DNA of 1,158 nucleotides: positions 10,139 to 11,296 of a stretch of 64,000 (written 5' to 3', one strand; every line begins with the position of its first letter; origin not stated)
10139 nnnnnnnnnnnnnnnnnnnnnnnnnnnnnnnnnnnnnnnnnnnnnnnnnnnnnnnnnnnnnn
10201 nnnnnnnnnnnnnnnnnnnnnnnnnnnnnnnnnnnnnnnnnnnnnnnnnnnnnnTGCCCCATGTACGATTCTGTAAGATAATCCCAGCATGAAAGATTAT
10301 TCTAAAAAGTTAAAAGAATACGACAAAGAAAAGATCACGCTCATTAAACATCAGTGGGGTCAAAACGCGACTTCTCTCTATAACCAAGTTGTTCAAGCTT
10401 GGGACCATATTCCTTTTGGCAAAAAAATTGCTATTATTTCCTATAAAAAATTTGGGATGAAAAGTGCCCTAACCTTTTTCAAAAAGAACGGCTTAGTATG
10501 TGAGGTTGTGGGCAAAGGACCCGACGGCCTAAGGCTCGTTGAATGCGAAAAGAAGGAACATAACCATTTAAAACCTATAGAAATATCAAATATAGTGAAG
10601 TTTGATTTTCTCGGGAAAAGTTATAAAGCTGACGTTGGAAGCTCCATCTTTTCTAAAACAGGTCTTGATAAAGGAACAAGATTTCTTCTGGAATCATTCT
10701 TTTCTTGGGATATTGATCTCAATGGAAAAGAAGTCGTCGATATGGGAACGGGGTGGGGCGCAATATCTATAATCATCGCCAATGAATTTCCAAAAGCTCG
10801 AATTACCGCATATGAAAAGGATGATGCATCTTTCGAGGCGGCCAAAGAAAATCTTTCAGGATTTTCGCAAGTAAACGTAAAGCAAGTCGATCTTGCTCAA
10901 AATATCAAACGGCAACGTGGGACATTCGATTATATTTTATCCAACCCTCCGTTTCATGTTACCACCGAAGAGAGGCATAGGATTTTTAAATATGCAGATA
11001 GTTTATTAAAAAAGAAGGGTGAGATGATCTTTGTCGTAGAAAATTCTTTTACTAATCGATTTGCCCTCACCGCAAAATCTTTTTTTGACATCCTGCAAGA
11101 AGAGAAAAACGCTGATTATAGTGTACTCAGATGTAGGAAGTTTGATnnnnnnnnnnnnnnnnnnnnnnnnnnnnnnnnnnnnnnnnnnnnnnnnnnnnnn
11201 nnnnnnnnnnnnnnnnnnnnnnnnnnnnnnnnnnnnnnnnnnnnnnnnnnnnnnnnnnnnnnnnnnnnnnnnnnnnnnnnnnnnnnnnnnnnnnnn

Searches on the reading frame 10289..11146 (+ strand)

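Call 48: search_protein_families(library=pfam, proteins=[window:10289-11146:+], max_evalue=0.001)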
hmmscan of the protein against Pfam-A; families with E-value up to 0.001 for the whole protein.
window:10289-11146:+ (286 aa): 12 families
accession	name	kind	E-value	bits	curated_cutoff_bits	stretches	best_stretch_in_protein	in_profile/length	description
PF05175.20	MTS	-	3.8e-29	102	23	1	119-280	9-169/170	Methyltransferase small domain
PF13649.12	Methyltransf_25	-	1.4e-11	45.3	27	1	149-244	1-97/97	Methyltransferase domain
PF13847.12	Methyltransf_31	-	3.5e-11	43.4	27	1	145-252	3-113/145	Methyltransferase domain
PF08242.18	Methyltransf_12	-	3.1e-10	41.1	30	1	150-244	1-96/98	Methyltransferase domain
PF08241.18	Methyltransf_11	-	1e-06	29.7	21.2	1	150-248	1-95/95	Methyltransferase domain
PF03602.21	Cons_hypoth95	-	5.3e-06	26.7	24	1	137-248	32-150/182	Conserved hypothetical protein 95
PF06325.19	PrmA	-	6.9e-06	26.2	22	1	142-219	158-233/296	Ribosomal protein L11 methyltransferase (PrmA)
PF00398.26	RrnaAD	-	4.9e-05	23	24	1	145-258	30-142/263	Ribosomal RNA adenine dimethylase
PF13489.12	Methyltransf_23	-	8.9e-05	22.7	27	1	142-252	19-120/164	Methyltransferase domain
PF07669.17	Eco57I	-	9.4e-05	23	25.3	0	188-256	61-140/171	Eco57I restriction-modification methylase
PF02353.26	CMAS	-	0.00013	21.8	27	1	145-248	62-164/273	Mycolic acid cyclopropane synthetase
PF05971.18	Methyltransf_10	-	0.00094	19.1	23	0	146-232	103-197/299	RNA methyltransferase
